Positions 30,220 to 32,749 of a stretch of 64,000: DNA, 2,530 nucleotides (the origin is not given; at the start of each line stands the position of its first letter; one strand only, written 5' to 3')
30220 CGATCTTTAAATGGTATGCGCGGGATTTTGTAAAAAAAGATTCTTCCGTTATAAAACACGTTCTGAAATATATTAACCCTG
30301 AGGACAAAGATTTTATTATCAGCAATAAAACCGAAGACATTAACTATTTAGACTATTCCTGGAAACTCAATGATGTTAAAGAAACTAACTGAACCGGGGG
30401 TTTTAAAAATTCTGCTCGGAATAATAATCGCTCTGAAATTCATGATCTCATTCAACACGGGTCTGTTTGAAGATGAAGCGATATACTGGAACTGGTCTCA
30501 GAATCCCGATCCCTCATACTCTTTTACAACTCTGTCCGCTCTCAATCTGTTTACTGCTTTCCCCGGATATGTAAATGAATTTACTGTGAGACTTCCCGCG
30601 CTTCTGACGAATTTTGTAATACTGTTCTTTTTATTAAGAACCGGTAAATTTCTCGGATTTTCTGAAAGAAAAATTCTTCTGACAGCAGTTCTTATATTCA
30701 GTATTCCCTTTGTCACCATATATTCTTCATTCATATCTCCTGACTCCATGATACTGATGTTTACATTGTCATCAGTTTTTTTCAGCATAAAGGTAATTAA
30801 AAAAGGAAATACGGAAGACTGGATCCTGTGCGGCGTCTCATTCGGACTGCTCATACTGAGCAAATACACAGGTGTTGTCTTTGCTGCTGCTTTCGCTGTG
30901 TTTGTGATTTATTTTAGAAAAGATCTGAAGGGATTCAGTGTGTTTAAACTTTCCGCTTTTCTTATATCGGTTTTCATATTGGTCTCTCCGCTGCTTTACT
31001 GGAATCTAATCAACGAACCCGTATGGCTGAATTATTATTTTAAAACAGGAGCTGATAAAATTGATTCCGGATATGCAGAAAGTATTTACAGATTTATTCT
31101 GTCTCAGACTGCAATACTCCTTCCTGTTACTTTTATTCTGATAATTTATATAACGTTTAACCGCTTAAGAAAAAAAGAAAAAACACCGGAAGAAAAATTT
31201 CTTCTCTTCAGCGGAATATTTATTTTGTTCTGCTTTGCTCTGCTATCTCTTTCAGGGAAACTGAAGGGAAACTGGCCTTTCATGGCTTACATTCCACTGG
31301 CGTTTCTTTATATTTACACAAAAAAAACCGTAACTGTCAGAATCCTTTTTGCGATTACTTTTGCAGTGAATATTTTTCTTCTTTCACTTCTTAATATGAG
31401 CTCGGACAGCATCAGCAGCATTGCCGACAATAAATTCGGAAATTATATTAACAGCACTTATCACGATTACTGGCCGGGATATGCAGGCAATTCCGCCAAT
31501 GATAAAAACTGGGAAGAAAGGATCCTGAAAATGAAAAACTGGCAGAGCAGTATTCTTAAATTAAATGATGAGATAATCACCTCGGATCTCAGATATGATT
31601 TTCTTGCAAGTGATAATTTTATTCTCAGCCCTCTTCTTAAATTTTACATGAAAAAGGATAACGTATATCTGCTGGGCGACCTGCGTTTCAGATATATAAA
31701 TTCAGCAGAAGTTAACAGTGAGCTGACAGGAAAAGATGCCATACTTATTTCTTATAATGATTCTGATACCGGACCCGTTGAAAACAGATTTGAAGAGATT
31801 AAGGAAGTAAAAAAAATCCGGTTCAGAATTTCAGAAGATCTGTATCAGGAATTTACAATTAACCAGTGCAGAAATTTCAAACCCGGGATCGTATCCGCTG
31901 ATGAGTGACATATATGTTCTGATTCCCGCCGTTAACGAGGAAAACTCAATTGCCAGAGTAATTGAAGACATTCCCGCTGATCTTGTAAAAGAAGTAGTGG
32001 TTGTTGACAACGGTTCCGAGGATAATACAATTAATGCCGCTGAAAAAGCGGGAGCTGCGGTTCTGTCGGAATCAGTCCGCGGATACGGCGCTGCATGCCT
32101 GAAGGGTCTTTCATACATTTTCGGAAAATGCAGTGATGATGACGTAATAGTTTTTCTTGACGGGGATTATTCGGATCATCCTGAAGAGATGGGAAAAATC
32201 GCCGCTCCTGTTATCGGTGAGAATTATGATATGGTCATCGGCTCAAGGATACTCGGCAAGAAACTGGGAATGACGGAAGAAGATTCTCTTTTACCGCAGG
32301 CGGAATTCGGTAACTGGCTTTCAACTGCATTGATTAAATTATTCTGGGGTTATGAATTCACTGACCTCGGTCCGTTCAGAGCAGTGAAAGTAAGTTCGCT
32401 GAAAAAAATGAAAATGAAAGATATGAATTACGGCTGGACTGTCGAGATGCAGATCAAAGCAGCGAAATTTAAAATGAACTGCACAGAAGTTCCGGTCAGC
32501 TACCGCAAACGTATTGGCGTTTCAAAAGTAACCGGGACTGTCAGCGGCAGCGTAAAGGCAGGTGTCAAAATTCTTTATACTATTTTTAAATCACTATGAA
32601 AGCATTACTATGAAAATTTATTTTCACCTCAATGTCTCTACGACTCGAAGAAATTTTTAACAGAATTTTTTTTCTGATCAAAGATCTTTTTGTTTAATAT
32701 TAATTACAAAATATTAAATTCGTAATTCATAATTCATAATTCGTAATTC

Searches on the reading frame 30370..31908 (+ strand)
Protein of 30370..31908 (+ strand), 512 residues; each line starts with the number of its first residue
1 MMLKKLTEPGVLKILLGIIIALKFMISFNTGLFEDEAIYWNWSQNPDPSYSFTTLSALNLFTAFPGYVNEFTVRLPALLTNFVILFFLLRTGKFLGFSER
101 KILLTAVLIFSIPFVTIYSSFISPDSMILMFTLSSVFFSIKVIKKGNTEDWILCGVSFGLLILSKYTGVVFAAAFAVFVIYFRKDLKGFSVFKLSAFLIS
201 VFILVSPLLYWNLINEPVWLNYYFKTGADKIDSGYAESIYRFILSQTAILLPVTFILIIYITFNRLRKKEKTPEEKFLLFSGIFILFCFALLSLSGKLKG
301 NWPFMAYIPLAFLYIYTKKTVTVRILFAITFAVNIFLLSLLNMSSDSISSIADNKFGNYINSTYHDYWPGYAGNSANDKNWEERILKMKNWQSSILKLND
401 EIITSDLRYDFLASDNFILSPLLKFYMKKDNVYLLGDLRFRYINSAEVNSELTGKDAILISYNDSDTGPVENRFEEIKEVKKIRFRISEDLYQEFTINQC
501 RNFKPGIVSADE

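Call 10: search_protein_families(library=pfam, proteins=[window:30370-31908:+], max_evalue=0.01)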
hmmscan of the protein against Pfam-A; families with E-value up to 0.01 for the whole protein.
window:30370-31908:+ (512 aa): 2 families
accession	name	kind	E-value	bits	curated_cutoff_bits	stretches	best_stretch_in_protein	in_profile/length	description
PF13231.12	PMT_2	-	4.8e-17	63.1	26.1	1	59-211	11-160/160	Dolichyl-phosphate-mannose-protein mannosyltransferase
PF02366.24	PMT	-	4.4e-08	33.4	22.7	1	62-180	74-198/245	Dolichyl-phosphate-mannose-protein mannosyltransferase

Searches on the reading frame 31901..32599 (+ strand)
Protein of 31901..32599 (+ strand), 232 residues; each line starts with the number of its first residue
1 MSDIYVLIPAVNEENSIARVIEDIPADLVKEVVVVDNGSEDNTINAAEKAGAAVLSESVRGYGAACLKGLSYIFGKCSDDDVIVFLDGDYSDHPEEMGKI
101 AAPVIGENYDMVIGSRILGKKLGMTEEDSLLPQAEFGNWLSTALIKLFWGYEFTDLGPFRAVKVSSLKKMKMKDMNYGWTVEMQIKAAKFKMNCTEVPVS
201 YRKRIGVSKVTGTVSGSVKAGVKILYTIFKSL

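Call 10: search_protein_families(library=pfam, proteins=[window:31901-32599:+], max_evalue=0.01)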
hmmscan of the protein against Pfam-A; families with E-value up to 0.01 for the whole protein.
window:31901-32599:+ (232 aa): 2 families
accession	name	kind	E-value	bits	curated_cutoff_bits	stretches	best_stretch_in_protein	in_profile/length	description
PF00535.33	Glycos_transf_2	-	4.3e-19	69.5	23.3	1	6-121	2-120/168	Glycosyl transferase family 2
PF13641.12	Glyco_tranf_2_3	-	5.6e-05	23.7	27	1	4-113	3-120/230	Glycosyltransferase like family 2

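Call 32: find_homologous_proteins(query=window:31901-32599:+, max_evalue=1e-40)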
Query window:31901-32599:+ (232 aa): 7982 proteins with E <= 1e-40 among 8000 candidates; the best 120 are listed.
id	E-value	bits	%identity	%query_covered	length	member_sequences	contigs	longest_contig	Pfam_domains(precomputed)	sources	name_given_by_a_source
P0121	4.5e-148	509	100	100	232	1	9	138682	PF00535.33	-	-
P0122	1.4e-124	432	84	100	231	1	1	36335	PF00535.33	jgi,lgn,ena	-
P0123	8.9e-124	429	84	100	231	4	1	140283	PF00535.33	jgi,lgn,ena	-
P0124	2.5e-122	424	81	100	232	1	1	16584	PF00535.33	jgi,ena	-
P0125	1.3e-121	422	81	100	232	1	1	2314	PF00535.33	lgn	-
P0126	4.3e-119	414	81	99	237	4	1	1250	PF13641.13,PF00535.33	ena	-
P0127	4.5e-117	407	79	100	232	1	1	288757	PF00535.33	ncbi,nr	ncbi:MAG: glycosyltransferase family 2 protein [Ignavibacteria bacterium]|nr:glycosyltransferase fam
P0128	6.1e-115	400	78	100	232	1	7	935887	PF00535.33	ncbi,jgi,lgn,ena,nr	ncbi:MAG: glycosyltransferase family 2 protein [Ignavibacteria bacterium]|nr:glycosyltransferase fam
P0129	1.7e-105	369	73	99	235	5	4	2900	PF00535.33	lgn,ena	-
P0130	6.2e-105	368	73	99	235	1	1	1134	PF00535.33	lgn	-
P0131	9.8e-105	367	73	99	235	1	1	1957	PF00535.33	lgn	-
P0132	1.1e-104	367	72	99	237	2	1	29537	PF00535.33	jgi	-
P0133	1.7e-104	366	72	99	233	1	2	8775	PF00535.33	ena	-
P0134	1.7e-104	366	73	99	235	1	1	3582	PF00535.33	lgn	-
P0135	2.9e-104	365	70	99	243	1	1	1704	PF00535.33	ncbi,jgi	jgi:glycosyltransferase involved in cell wall biosynthesis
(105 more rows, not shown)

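Call 33: find_encoding_contigs(protein=P0121, flank=5000, max_places=10)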
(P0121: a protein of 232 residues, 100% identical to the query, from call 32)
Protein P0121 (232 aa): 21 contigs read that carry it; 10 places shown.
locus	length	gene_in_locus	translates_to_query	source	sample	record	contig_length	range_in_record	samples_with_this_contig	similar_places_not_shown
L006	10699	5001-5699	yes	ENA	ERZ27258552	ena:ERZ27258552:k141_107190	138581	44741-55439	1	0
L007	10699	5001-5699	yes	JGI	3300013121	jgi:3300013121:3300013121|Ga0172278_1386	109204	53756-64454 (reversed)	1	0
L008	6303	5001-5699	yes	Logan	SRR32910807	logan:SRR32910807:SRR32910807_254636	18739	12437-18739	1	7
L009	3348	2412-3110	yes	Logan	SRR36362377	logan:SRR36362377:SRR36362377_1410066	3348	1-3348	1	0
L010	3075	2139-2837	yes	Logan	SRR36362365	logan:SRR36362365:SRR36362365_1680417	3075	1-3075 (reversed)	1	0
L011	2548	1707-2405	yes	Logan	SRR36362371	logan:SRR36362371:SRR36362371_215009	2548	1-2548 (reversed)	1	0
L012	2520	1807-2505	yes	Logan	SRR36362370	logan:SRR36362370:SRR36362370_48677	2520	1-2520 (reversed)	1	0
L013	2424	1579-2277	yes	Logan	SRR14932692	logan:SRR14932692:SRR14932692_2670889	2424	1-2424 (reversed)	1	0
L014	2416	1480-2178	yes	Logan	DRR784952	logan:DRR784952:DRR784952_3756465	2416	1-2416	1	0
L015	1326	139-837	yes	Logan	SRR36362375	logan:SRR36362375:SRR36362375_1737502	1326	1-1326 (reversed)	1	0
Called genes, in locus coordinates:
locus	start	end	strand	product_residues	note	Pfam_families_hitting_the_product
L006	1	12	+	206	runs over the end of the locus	PF00578:AhpC-TSA, PF08534:Redoxin, PF00255:GSHPx (faint), PF13905:Thioredoxin_8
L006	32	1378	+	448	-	PF01266:DAO (faint), PF03486:HI0933_like (faint), PF07992:Pyr_redox_2, PF13738:Pyr_redox_3, PF00070:Pyr_redox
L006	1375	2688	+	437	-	PF12801:Fer4_5, PF12838:Fer4_7 (faint), PF13237:Fer4_10, PF14697:Fer4_21, PF13187:Fer4_9 (weak)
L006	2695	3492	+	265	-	PF04784:DUF547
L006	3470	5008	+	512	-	PF02366:PMT, PF13231:PMT_2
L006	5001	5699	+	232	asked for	PF00535:Glycos_transf_2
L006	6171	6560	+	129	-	-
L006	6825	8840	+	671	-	PF13205:Big_5, PF01839:FG-GAP (faint), PF13517:FG-GAP_3, PF18962:Por_Secre_tail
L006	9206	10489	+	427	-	PF26314:MptA_B_family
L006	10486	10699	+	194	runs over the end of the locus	PF01983:CofC (weak), PF09837:DUF2064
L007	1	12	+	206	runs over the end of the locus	PF00578:AhpC-TSA, PF08534:Redoxin, PF00255:GSHPx (faint), PF13905:Thioredoxin_8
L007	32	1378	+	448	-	PF01266:DAO (faint), PF03486:HI0933_like (faint), PF07992:Pyr_redox_2, PF13738:Pyr_redox_3, PF00070:Pyr_redox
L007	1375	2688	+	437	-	PF12801:Fer4_5, PF12838:Fer4_7 (faint), PF13237:Fer4_10, PF14697:Fer4_21, PF13187:Fer4_9 (weak)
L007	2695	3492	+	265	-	PF04784:DUF547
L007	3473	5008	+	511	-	PF02366:PMT, PF13231:PMT_2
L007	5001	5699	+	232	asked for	PF00535:Glycos_transf_2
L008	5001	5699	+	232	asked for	PF00535:Glycos_transf_2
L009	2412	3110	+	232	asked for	PF00535:Glycos_transf_2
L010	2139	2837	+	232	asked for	PF00535:Glycos_transf_2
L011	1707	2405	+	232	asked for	PF00535:Glycos_transf_2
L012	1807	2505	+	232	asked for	PF00535:Glycos_transf_2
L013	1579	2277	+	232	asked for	PF00535:Glycos_transf_2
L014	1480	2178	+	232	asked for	PF00535:Glycos_transf_2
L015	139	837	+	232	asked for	PF00535:Glycos_transf_2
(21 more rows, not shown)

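Call 34: find_encoding_contigs(protein=P0123, flank=6000, max_places=3)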
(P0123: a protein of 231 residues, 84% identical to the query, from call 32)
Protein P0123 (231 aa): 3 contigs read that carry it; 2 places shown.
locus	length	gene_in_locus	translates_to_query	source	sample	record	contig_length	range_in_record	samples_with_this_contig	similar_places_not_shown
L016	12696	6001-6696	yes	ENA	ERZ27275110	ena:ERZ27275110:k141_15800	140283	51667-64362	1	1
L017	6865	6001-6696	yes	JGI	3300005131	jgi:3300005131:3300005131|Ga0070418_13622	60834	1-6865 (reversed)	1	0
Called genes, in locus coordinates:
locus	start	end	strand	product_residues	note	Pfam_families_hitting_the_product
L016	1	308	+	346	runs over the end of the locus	PF04055:Radical_SAM, PF12345:DUF3641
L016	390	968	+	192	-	PF00578:AhpC-TSA, PF08534:Redoxin, PF13905:Thioredoxin_8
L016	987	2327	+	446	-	PF01266:DAO (faint), PF07992:Pyr_redox_2, PF13738:Pyr_redox_3, PF00070:Pyr_redox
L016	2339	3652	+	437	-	PF12801:Fer4_5, PF12838:Fer4_7 (faint), PF13237:Fer4_10, PF14697:Fer4_21, PF13187:Fer4_9 (weak), PF00037:Fer4 (weak)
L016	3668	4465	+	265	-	PF04784:DUF547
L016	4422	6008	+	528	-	PF02366:PMT (weak), PF13231:PMT_2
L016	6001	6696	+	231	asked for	PF00535:Glycos_transf_2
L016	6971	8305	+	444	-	PF26314:MptA_B_family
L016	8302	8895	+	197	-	PF01983:CofC (weak), PF09837:DUF2064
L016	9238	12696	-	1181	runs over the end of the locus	-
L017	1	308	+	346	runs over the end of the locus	PF04055:Radical_SAM, PF12345:DUF3641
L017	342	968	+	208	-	PF00578:AhpC-TSA, PF08534:Redoxin, PF13905:Thioredoxin_8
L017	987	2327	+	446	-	PF01266:DAO (faint), PF07992:Pyr_redox_2, PF13738:Pyr_redox_3, PF00070:Pyr_redox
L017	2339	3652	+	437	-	PF12801:Fer4_5, PF12838:Fer4_7 (faint), PF13237:Fer4_10, PF14697:Fer4_21, PF13187:Fer4_9 (weak), PF00037:Fer4 (weak)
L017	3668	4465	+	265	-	PF04784:DUF547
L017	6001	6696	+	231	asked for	PF00535:Glycos_transf_2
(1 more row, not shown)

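Call 35: find_encoding_contigs(protein=P0122, flank=6000, max_places=3)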
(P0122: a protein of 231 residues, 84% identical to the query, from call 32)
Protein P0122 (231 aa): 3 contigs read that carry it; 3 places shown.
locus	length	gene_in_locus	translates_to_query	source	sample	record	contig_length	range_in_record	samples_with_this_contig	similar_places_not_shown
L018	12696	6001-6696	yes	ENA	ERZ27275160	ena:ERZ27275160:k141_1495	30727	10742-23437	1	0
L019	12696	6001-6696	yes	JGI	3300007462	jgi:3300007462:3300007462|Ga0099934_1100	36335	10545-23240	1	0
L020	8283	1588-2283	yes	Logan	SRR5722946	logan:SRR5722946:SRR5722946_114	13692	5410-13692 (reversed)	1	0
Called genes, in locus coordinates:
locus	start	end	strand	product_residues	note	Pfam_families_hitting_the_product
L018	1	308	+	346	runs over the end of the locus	PF04055:Radical_SAM, PF12345:DUF3641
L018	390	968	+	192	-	PF00578:AhpC-TSA, PF08534:Redoxin, PF13905:Thioredoxin_8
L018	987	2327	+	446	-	PF01266:DAO (faint), PF07992:Pyr_redox_2, PF13738:Pyr_redox_3, PF00070:Pyr_redox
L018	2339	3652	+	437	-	PF12801:Fer4_5, PF12838:Fer4_7 (faint), PF13237:Fer4_10, PF14697:Fer4_21, PF13187:Fer4_9 (weak), PF00037:Fer4 (weak)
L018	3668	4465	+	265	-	PF04784:DUF547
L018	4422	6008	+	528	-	PF02366:PMT (weak), PF13231:PMT_2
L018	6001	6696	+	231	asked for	PF00535:Glycos_transf_2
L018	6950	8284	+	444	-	PF26314:MptA_B_family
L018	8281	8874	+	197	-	PF01983:CofC (weak), PF09837:DUF2064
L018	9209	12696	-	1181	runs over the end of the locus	-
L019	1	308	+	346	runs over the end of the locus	PF04055:Radical_SAM, PF12345:DUF3641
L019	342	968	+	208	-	PF00578:AhpC-TSA, PF08534:Redoxin, PF13905:Thioredoxin_8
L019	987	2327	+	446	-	PF01266:DAO (faint), PF07992:Pyr_redox_2, PF13738:Pyr_redox_3, PF00070:Pyr_redox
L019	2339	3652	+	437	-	PF12801:Fer4_5, PF12838:Fer4_7 (faint), PF13237:Fer4_10, PF14697:Fer4_21, PF13187:Fer4_9 (weak), PF00037:Fer4 (weak)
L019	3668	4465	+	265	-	PF04784:DUF547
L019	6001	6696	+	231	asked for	PF00535:Glycos_transf_2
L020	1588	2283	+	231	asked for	PF00535:Glycos_transf_2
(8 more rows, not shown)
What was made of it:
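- Chromosomal synteny is shared with relatives (calls 34, 35).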
